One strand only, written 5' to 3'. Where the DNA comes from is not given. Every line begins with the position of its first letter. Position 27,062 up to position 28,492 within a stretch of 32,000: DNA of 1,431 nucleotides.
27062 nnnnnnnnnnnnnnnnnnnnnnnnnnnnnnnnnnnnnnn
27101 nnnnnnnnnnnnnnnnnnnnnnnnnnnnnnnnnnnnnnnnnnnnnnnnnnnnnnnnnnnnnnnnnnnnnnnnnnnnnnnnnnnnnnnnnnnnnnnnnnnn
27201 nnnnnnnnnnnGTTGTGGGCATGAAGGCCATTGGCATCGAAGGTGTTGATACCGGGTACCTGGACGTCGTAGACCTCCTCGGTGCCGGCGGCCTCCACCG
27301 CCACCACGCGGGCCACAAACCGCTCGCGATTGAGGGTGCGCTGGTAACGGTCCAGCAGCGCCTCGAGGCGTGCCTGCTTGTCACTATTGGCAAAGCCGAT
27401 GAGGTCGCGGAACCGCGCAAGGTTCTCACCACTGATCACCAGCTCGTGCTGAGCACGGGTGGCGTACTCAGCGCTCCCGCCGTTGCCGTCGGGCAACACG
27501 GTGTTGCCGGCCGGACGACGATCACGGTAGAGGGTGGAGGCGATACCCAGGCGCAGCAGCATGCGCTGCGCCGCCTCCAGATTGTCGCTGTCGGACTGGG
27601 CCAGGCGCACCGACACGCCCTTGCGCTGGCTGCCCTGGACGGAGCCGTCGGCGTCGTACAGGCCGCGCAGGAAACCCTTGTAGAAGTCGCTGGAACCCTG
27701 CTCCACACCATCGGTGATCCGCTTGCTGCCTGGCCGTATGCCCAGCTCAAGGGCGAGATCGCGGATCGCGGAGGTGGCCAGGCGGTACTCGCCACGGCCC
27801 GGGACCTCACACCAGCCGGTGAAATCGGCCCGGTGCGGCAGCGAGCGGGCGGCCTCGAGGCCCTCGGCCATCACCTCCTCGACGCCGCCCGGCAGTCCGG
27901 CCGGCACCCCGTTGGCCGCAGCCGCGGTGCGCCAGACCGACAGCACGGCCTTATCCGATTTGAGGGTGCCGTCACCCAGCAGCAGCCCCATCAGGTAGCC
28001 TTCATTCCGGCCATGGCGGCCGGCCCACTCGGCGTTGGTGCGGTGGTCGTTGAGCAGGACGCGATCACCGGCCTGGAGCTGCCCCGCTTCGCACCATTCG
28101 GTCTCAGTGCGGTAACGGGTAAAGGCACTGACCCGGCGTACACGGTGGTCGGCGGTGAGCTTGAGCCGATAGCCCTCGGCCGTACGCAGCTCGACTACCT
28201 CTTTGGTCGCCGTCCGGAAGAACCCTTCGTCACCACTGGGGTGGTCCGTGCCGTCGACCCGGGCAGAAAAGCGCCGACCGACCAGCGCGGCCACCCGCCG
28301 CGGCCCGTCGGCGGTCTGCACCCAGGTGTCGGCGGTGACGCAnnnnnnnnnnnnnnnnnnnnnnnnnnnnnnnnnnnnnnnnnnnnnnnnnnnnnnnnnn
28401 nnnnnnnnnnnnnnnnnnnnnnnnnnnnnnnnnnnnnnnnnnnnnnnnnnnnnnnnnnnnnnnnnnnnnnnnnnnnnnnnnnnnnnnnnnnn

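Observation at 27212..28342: Full-size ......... intein inserted immediately before the radical Cys of the class II ribonucleotide reductase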

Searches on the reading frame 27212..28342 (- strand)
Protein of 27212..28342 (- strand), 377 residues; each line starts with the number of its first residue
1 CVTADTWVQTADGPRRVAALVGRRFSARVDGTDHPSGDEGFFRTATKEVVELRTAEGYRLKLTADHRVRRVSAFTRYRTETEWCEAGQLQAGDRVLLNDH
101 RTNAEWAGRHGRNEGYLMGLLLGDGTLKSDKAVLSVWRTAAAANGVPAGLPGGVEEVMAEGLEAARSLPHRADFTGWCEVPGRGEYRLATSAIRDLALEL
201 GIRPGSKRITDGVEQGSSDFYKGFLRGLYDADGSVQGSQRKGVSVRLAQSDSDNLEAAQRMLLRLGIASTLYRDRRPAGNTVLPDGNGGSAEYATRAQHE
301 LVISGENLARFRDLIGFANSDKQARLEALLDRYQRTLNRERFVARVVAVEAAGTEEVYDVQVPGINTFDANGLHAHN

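Call 4: search_protein_families(library=pfam, proteins=[window:27212-28342:-], max_evalue=0.01)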
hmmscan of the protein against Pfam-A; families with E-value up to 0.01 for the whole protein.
window:27212-28342:- (377 aa): 3 families
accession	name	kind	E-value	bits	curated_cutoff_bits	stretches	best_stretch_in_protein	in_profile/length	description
PF14528.11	LAGLIDADG_3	-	1.6e-26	92.8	22.5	1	219-316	1-82/82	LAGLIDADG-like domain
PF14890.11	Intein_splicing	-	6.3e-12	46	35.8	1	41-377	41-155/155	Intein splicing domain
PF01079.26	Hint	-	0.0039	17.2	29.7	1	45-102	63-121/213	Hint module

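Call 5: search_solved_structures(query=window:27212-28342:-, max_evalue=0.01, show_alignments=2)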
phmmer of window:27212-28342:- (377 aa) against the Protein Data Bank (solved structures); distinct sequences matched with E-value up to 0.01: 11.
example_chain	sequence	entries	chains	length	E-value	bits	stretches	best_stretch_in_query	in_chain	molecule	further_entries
2in8_A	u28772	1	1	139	0.00053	22.3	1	26-102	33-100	Endonuclease PI-MtuI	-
2in0_A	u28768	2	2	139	0.00055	22.2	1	26-102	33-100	Endonuclease PI-MtuI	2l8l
5k08_A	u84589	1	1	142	0.00071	21.9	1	26-102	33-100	RecA mini intein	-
5i0a_A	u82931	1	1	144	0.00074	21.8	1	26-102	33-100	Intein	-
3ifj_A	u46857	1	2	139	0.0009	21.5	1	26-102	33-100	Endonuclease PI-MtuI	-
2in9_A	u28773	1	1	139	0.0014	20.8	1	26-102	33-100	Endonuclease PI-MtuI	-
3igd_A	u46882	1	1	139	0.0015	20.8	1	26-103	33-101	Endonuclease PI-MtuI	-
2imz_A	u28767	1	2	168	0.0029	19.9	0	26-96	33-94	Endonuclease PI-MtuI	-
4o1r_A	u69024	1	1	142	0.0035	19.6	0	335-377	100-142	Replicative DNA helicase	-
6frg_A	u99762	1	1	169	0.0041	19.3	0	344-376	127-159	Replicative DNA helicase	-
6frh_A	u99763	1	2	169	0.0041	19.3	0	344-376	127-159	Replicative DNA helicase,Replicative DNA helicase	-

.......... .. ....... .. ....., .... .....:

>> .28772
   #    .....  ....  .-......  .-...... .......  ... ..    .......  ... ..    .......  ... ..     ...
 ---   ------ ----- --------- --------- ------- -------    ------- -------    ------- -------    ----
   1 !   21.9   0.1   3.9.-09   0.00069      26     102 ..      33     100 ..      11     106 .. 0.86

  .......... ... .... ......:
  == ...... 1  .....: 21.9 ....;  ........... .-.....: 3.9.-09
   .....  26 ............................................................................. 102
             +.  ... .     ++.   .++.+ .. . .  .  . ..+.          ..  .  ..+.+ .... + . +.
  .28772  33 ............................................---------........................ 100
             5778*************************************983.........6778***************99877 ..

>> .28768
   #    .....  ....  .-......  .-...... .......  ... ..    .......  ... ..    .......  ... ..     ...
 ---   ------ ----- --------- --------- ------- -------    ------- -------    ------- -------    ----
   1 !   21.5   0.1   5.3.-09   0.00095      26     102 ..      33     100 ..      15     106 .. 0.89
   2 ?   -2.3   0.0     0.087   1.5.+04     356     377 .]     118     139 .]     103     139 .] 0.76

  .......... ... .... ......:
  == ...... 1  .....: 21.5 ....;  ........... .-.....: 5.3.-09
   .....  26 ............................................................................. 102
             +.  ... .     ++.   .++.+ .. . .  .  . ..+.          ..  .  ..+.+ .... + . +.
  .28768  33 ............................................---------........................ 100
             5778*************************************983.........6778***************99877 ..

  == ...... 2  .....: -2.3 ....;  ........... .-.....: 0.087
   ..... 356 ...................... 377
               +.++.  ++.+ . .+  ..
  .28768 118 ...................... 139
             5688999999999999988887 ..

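Call 6: search_protein_families(library=ncbifam, proteins=[window:27212-28342:-], max_evalue=0.01)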
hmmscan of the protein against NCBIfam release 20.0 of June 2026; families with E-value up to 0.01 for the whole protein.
window:27212-28342:- (377 aa): 8 families
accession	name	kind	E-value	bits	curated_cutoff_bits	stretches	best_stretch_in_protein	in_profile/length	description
NF006207.0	PRK08332.1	equivalog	2.6e-20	71.4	2400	1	42-377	941-1241/1684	vitamin B12-dependent ribonucleotide reductase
NF005852.0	PRK07773.1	equivalog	4.9e-16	58.2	780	2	1-331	398-710/886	replicative DNA helicase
NF038098.1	GyrA_w_intein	exception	2.4e-10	39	1850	1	1-278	117-393/1232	intein-containing DNA gyrase subunit A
NF011491.0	PRK14898.1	equivalog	3.2e-08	32.1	783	1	185-332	301-424/860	DNA-directed RNA polymerase subunit A''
NF011418.0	PRK14845.1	equivalog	1.5e-07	29.6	756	1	221-335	230-317/1049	translation initiation factor IF-2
TIGR01445.1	intein_Nterm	domain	1e-06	29.6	24.5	1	1-69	1-82/83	intein N-terminal splicing region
NF007072.0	PRK09519.1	equivalog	5.4e-06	25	1024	1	26-125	284-374/790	intein-containing recombinase RecA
NF003158.0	PRK04132.1-3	equivalog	0.0015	15.7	1750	0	41-98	117-170/1437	replication factor C small subunit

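Call 7: find_homologous_proteins(query=window:27212-28342:-, max_evalue=0.001)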
Query window:27212-28342:- (377 aa): 276 proteins with E <= 0.001 among 8000 candidates; the best 120 are listed.
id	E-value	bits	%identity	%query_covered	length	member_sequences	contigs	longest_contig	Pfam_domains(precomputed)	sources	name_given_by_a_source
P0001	5.0e-174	597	70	100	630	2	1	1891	PF02867.21,PF14528.12,PF14890.12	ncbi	ncbi:MAG: LAGLIDADG family homing endonuclease, partial [Candidatus Sedimenticola sp. (ex Thyasira t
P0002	1.5e-156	539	66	100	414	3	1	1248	PF14528.12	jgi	jgi:ribonucleoside-diphosphate reductase alpha chain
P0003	3.2e-151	522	64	100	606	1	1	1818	PF02867.21,PF14528.12,PF14890.12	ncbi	ncbi:MAG: LAGLIDADG family homing endonuclease, partial [Rhodanobacter sp.]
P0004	2.6e-144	499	62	100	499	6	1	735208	PF02867.21,PF14528.12,PF14890.12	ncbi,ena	-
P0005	2.9e-144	499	60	100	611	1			PF02867.21,PF14528.12,PF14890.12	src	-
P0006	5.2e-144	498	62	100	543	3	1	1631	PF02867.21,PF14528.12,PF14890.12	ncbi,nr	ncbi:MAG: ribonucleoside-diphosphate reductase, partial [Alphaproteobacteria bacterium]|nr:ribonucle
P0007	1.1e-143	497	60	100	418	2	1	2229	PF14528.12,PF14890.12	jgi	jgi:ribonucleoside-diphosphate reductase alpha chain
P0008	3.0e-142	492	69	85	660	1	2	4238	PF02867.21,PF00317.27,PF14528.12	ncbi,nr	ncbi:MAG: ribonucleoside-diphosphate reductase, partial [Gammaproteobacteria bacterium]|nr:ribonucle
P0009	1.0e-139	484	59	100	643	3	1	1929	PF02867.21,PF14528.12,PF14890.12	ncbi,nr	ncbi:MAG: ribonucleoside reductase, partial [Proteobacteria bacterium]|nr:ribonucleoside reductase [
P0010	3.6e-139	482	60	100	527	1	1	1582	PF05204.20,PF02867.21,PF14528.12,PF14890.12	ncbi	ncbi:MAG: ribonucleoside reductase class II, partial [Desulfobacteraceae bacterium]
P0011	1.9e-137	476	62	93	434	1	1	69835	PF02867.21,PF14528.12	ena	-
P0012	1.4e-136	473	58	100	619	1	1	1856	PF02867.21,PF14528.12,PF14890.12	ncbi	ncbi:MAG: LAGLIDADG family homing endonuclease, partial [Alphaproteobacteria bacterium]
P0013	1.8e-136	473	59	100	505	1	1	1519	PF02867.21,PF14528.12,PF14890.12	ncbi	ncbi:MAG: LAGLIDADG family homing endonuclease, partial [Nitrospiraceae bacterium]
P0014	2.4e-132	459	58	100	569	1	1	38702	PF02867.21,PF14528.12,PF14890.12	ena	-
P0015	2.1e-130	453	55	100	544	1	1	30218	PF02867.21,PF14528.12,PF14890.12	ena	-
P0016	7.2e-130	451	68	80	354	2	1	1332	PF14528.12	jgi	jgi:ribonucleoside-diphosphate reductase alpha chain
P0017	1.7e-128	447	63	89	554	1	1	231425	PF02867.21,PF14528.12,PF14890.12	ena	-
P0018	5.2e-128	445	65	88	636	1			PF02867.21,PF00317.27,PF14528.12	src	-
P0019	9.4e-127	441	59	95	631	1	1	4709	PF02867.21,PF00317.27,PF14528.12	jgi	-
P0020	5.7e-125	435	57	100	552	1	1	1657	PF02867.21,PF14528.12,PF14890.12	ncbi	ncbi:MAG: LAGLIDADG family homing endonuclease, partial [Betaproteobacteria bacterium]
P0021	7.4e-123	428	58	95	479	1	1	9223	PF02867.21,PF14528.12,PF01079.26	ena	-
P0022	3.2e-122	426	58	93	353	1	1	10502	PF14528.12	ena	-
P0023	1.7e-121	424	56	100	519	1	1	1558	PF02867.21,PF14528.12,PF14890.12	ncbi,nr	ncbi:MAG: ribonucleoside-diphosphate reductase, partial [Rhodanobacter sp.]|nr:ribonucleoside-diphos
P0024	1.2e-120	421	54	100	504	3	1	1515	PF02867.21,PF14528.12,PF14890.12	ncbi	ncbi:MAG TPA: LAGLIDADG family homing endonuclease, partial [Anaerolineales bacterium]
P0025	2.0e-119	417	54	100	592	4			PF02867.21,PF14528.12,PF14890.12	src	-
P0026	4.9e-119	416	60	91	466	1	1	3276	PF02867.21,PF14528.12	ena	-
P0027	1.5e-117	411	55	95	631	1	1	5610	PF02867.21,PF00317.27,PF14528.12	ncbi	ncbi:MAG TPA: LAGLIDADG family homing endonuclease, partial [Stellaceae bacterium]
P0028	1.2e-116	408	54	98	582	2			PF02867.21,PF14528.12,PF14890.12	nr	nr:LAGLIDADG family homing endonuclease [Methylococcus sp. BF19-07]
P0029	5.6e-116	406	53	100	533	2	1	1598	PF02867.21,PF14528.12,PF14890.12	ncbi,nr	ncbi:MAG TPA: ribonucleoside reductase class II, partial [Firmicutes bacterium]|nr:ribonucleoside re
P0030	4.8e-115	403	65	77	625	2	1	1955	PF02867.21,PF14528.12,PF14890.12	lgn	-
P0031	7.1e-115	402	55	98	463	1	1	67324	PF02867.21,PF14528.12,PF14890.12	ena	-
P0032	5.4e-114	399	58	86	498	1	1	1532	PF02867.21,PF14528.12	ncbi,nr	ncbi:MAG: LAGLIDADG family homing endonuclease, partial [Phycisphaeraceae bacterium]|nr:LAGLIDADG fa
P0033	1.2e-113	398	61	85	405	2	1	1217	PF02867.21,PF14528.12,PF14890.12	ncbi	ncbi:MAG: LAGLIDADG family homing endonuclease, partial [Pseudomonadota bacterium]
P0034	5.9e-113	396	54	100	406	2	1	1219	PF14528.12,PF14890.12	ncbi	ncbi:MAG: ribonucleoside reductase, partial [Spiribacter salinus]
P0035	1.2e-112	395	67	68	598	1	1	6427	PF02867.21,PF00317.27,PF14528.12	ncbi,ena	-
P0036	1.4e-112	394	59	86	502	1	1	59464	PF02867.21,PF14528.12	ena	-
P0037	1.7e-112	394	60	89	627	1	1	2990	PF02867.21,PF00317.27,PF14528.12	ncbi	ncbi:MAG: LAGLIDADG family homing endonuclease, partial [Geminicoccales bacterium]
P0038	3.1e-112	393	59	88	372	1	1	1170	PF14528.12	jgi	jgi:ribonucleoside-diphosphate reductase alpha chain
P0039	8.9e-112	392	53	100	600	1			PF02867.21,PF14528.12,PF14890.12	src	-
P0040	1.6e-111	391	58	90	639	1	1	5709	PF02867.21,PF00317.27,PF14528.12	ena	-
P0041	2.1e-111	391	68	70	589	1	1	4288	PF02867.21,PF00317.27,PF14528.12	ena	-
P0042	4.7e-110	386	52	100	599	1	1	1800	PF02867.21,PF14528.12,PF14890.12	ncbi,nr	ncbi:MAG: ribonucleoside reductase class II, partial [Candidatus Diapherotrites archaeon]|nr:ribonuc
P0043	4.8e-110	386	61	83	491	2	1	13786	PF02867.21,PF14528.12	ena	-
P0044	5.1e-110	386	62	77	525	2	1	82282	PF02867.21,PF14528.12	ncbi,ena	-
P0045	4.6e-109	383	53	95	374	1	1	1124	PF14528.12,PF14890.12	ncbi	ncbi:MAG: ribonucleoside-diphosphate reductase, adenosylcobalamin-dependent, partial [Candidatus The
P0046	1.0e-108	382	63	58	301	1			PF14528.12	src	-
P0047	3.4e-108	380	68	69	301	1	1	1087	PF14528.12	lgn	-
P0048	4.6e-108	380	70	68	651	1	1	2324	PF02867.21,PF14528.12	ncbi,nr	ncbi:MAG: ribonucleoside-diphosphate reductase, partial [Gammaproteobacteria bacterium]|nr:ribonucle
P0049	1.7e-106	374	53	90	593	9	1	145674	PF02867.21,PF00317.27,PF14528.12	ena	-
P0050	3.6e-106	373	58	82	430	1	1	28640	PF02867.21,PF14528.12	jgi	jgi:ribonucleoside-diphosphate reductase alpha chain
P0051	4.3e-105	370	61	77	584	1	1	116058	PF02867.21,PF00317.27,PF14528.12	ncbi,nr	ncbi:MAG: ribonucleotide reductase N-terminal alpha domain-containing protein [Desulfurivibrio sp.]|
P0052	5.5e-105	369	57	90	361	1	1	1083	PF14528.12,PF14890.12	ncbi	ncbi:MAG: ribonucleoside reductase, partial [Rubrivivax sp.]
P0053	6.6e-105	369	61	78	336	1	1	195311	PF14528.12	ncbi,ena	-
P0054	1.2e-104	368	61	77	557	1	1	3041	PF02867.21,PF00317.27,PF14528.12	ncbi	ncbi:MAG: ribonucleoside reductase, partial [Reyranella sp.]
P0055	1.9e-104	368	53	93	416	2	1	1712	PF02867.21,PF14528.12,PF14890.12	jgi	jgi:ribonucleoside-diphosphate reductase alpha chain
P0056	2.0e-104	368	56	87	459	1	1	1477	PF02867.21,PF14528.12,PF14890.12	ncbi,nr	ncbi:MAG: LAGLIDADG family homing endonuclease, partial [Burkholderiales bacterium]|nr:LAGLIDADG fam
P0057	9.2e-104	365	55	88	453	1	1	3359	PF02867.21,PF14528.12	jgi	jgi:ribonucleoside-diphosphate reductase alpha chain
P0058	1.4e-103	365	53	86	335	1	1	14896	PF14528.12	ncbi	-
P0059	1.8e-103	364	63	51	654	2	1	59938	PF02867.21,PF00317.27,PF14528.12,PF14890.12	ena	-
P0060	2.9e-103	364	54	89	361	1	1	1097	PF14528.12,PF14890.12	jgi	jgi:ribonucleoside-diphosphate reductase alpha chain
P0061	5.3e-103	363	55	91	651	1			PF02867.21,PF00317.27,PF14528.12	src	-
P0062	1.9e-102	361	55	85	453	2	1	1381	PF02867.21,PF14528.12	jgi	jgi:ribonucleoside-diphosphate reductase alpha chain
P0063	2.1e-101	358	58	82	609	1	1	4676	PF02867.21,PF00317.27,PF14528.12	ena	-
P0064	7.1e-101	356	59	80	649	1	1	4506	PF12680.14,PF02867.21,PF00317.27,PF14528.12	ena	-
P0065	8.9e-101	356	60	76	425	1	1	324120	PF02867.21,PF14528.12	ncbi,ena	-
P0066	1.3e-98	348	63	70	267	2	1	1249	PF14528.12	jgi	jgi:ribonucleoside-diphosphate reductase alpha chain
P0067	1.7e-98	348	64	68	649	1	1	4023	PF02867.21,PF14528.12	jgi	jgi:ribonucleoside-diphosphate reductase alpha chain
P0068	1.8e-97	345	56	83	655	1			PF02867.21,PF00317.27,PF14528.12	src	-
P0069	8.4e-97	343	63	67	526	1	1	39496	PF02867.21,PF14528.12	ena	-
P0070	1.5e-96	342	53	84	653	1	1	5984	PF02867.21,PF14528.12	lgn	-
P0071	2.2e-96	341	63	65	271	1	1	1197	PF14528.12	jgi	jgi:ribonucleoside-diphosphate reductase alpha chain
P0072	9.6e-96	339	57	78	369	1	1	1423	PF02867.21,PF14528.12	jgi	jgi:ribonucleoside-diphosphate reductase alpha chain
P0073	3.2e-95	337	53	88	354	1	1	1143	PF14528.12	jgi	jgi:ribonucleoside-diphosphate reductase alpha chain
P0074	7.4e-95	336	62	69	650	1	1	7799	PF02867.21,PF14528.12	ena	-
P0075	7.4e-95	336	57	74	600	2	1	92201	PF02867.21,PF00317.27,PF14528.12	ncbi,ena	-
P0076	1.9e-94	335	64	68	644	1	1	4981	PF02867.21,PF14528.12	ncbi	-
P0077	1.1e-93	332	51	82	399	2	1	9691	PF14528.12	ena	-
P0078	1.9e-93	331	56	76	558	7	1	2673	PF02867.21,PF00317.27,PF14528.12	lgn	-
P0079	2.6e-93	331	54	82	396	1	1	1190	PF02867.21,PF14528.12,PF14890.12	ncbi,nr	ncbi:MAG: LAGLIDADG family homing endonuclease, partial [Lacisediminimonas sp.]|nr:LAGLIDADG family 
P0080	2.7e-93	331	57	74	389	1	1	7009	PF02867.21,PF14528.12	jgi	jgi:ribonucleoside-diphosphate reductase alpha chain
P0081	2.5e-92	328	62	68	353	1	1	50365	PF02867.21,PF14528.12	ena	-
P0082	3.2e-92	327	60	74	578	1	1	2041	PF02867.21,PF00317.27,PF14528.12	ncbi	ncbi:MAG TPA: LAGLIDADG family homing endonuclease, partial [Burkholderiaceae bacterium]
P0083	4.4e-92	327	58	72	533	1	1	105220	PF02867.21,PF00317.27,PF14528.12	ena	-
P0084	1.4e-90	322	70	58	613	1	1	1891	PF02867.21,PF14528.12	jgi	jgi:ribonucleoside-diphosphate reductase alpha chain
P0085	7.7e-90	320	58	72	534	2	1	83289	PF02867.21,PF00317.27,PF14528.12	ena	-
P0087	1.8e-89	318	61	68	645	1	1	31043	PF02867.21,PF14528.12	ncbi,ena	-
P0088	2.3e-89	318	69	58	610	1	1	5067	PF02867.21,PF14528.12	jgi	-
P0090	1.1e-88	316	58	75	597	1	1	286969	PF02867.21,PF14528.12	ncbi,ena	-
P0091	1.1e-88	316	57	73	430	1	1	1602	PF02867.21,PF14528.12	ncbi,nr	ncbi:MAG: ribonucleoside reductase, partial [Rhodoferax sp.]|nr:ribonucleoside reductase [Rhodoferax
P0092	1.1e-88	316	57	75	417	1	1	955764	PF14528.12,PF14890.12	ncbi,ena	-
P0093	1.3e-88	316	63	63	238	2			PF14528.12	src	-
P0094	3.4e-88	314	58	69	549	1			PF02867.21,PF00317.27,PF14528.12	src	-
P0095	1.3e-87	312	70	56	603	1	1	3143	PF02867.21,PF14528.12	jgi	jgi:ribonucleoside-diphosphate reductase alpha chain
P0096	1.6e-87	312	57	71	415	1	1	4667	PF14528.12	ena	-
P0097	1.7e-86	309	66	58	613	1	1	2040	PF02867.21,PF14528.12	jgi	jgi:ribonucleoside-diphosphate reductase alpha chain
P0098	2.2e-86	308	48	96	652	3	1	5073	PF14528.12,PF14890.12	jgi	jgi:intein/homing endonuclease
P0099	6.1e-86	307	59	66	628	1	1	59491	PF02867.21,PF14528.12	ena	-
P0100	1.0e-84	303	69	55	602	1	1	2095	PF02867.21,PF14528.12,PF14890.12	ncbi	ncbi:MAG: ribonucleotide reductase alpha subunit, partial [Halothiobacillaceae bacterium]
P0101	1.3e-84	302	56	71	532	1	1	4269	PF02867.21,PF00317.27,PF14528.12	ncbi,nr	ncbi:MAG TPA: ribonucleotide reductase N-terminal alpha domain-containing protein, partial [Kiloniel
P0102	2.5e-84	301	67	58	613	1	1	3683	PF02867.21,PF14528.12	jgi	jgi:ribonucleoside-diphosphate reductase alpha chain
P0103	3.1e-84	301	65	58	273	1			PF02867.21,PF14528.12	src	-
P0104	1.4e-83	299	75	53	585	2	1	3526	PF02867.21,PF14528.12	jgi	jgi:ribonucleoside-diphosphate reductase alpha chain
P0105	4.7e-83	297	58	68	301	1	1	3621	PF14528.12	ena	-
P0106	6.7e-83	297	53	76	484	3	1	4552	PF02867.21,PF14528.12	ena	-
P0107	1.1e-82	296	50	77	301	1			PF14528.12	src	-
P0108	1.1e-82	296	63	58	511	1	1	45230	PF02867.21,PF14528.12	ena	-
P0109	2.0e-81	292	57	66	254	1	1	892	PF14528.12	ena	-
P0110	5.5e-81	290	64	56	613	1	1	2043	PF02867.21,PF14528.12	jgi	jgi:ribonucleoside-diphosphate reductase alpha chain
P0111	1.2e-80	289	63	56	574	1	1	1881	PF02867.21,PF14528.12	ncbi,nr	ncbi:MAG: ribonucleoside reductase, partial [Alphaproteobacteria bacterium]|nr:ribonucleoside reduct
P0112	6.5e-80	287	49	87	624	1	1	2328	PF14528.12,PF14890.12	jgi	jgi:hypothetical protein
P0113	9.8e-80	286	64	56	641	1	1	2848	PF02867.21,PF14528.12,PF12637.15,PF14890.12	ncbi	ncbi:MAG: LAGLIDADG family homing endonuclease, partial [Rhodospirillales bacterium]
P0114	3.2e-79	285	59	63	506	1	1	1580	PF02867.21,PF00317.27,PF14528.12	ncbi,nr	ncbi:MAG: ribonucleoside reductase, partial [Alphaproteobacteria bacterium]|nr:ribonucleoside reduct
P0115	3.4e-79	285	44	84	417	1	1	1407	PF02867.21,PF14528.12,PF14890.12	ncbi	-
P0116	3.6e-79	284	73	50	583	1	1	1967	PF02867.21,PF14528.12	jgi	jgi:ribonucleoside-diphosphate reductase alpha chain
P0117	3.6e-79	284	57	66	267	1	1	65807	PF14528.12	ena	-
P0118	4.4e-79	284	46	100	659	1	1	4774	PF02867.21,PF00317.27,PF14528.12,PF14890.12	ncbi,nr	ncbi:MAG TPA: LAGLIDADG family homing endonuclease, partial [Tahibacter sp.]|nr:LAGLIDADG family hom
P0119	9.5e-79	283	51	87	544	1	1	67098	PF02867.21,PF14528.12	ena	-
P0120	1.7e-78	282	53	55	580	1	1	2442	PF02867.21,PF14528.12,PF14890.12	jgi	jgi:ribonucleoside-diphosphate reductase alpha chain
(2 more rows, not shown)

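Call 17: search_dna_similar(query=window:27212-28342:-, collection=phages, mode=protein, max_rows=20)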
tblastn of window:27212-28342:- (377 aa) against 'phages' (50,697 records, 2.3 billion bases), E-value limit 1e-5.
Records with a match: 16; places in all: 16; records where one place covers at least 80% of the query: 16.
Best place of each record, by identity: <60% 16.
By first word of the organism name: Bacillus 15; uncultured 1.
By host as written in the record: Bacillus subtilis subsp. subtilis str. 168 5; Bacillus subtilis 5; - 2; Bacillus subtilis Delta6 2; Bacillus subtilis BEST7003 1; Bacillus subtilis str. 168 1.
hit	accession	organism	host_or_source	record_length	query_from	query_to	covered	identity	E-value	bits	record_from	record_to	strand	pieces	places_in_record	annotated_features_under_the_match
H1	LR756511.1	uncultured phage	metagenomic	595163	1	306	81%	22.5%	2e-13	78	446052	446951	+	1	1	record has no annotation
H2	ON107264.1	Bacillus phage BUCT083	Bacillus subtilis subsp. subtilis str. ...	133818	1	307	81%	20.9%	4e-18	92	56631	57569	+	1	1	ribonucleoside-diphosphate reductase (alpha)-like protein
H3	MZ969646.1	Bacillus phage BUCT082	Bacillus subtilis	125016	1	307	81%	20.9%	6e-18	92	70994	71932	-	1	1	ribonucleoside-diphosphate reductase 2 subunit alpha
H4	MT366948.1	Bacillus phage Hyb3phi3Ts-SPbeta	Bacillus subtilis subsp. subtilis str. ...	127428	1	307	81%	20.9%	6e-18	92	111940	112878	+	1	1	ribonucleotide reductase of class Ib (aerobic), alpha subunit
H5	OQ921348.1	Bacillus phage SPbetaL8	Bacillus subtilis BEST7003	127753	1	307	81%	20.9%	6e-18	92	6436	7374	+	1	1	hypothetical protein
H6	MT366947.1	Bacillus phage Hyb2phi3Ts-SPbeta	Bacillus subtilis subsp. subtilis str. ...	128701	1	307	81%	20.9%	6e-18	92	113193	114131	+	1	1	ribonucleotide reductase of class Ib (aerobic), alpha subunit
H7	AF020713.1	Bacillus phage SPBc2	-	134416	1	307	81%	20.9%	6e-18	92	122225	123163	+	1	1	bnrdE: ribunucleotide reductase large subunit | bnrdE: encodes putative intein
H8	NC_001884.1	Bacillus phage SPBc2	Bacillus subtilis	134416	1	307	81%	20.9%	6e-18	92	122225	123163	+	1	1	bnrdE: ribonucleotide reductase large subunit | bnrdE: encodes putative intein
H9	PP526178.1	Bacillus phage phi3T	Bacillus subtilis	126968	1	307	81%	20.6%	2e-17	90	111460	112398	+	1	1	record has no annotation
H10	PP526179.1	Bacillus phage phi3T-SPBeta hybrid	Bacillus subtilis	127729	1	307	81%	20.6%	2e-17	90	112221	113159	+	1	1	record has no annotation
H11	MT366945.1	Bacillus phage phi3Ts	Bacillus subtilis subsp. subtilis str. ...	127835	1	307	81%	20.6%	2e-17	90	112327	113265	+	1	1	ribonucleotide reductase of class Ib (aerobic), alpha subunit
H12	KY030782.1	Bacillus phage phi3T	Bacillus subtilis str. 168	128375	1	307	81%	20.6%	2e-17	90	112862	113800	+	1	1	ribonucleotide reductase alpha subunit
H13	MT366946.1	Bacillus phage Hyb1phi3Ts-SPbeta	Bacillus subtilis subsp. subtilis str. ...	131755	1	307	81%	20.6%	2e-17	90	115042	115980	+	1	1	ribonucleotide reductase of class Ib (aerobic), alpha subunit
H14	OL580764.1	Bacillus phage vB_BsuS-Goe14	Bacillus subtilis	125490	1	307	81%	20.6%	2e-17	90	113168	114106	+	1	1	hypothetical protein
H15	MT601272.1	Bacillus phage vB_BsuS-Goe11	Bacillus subtilis Delta6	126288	1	307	81%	20.6%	2e-17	90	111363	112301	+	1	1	bnrdE: ribunucleotide reductase large subunit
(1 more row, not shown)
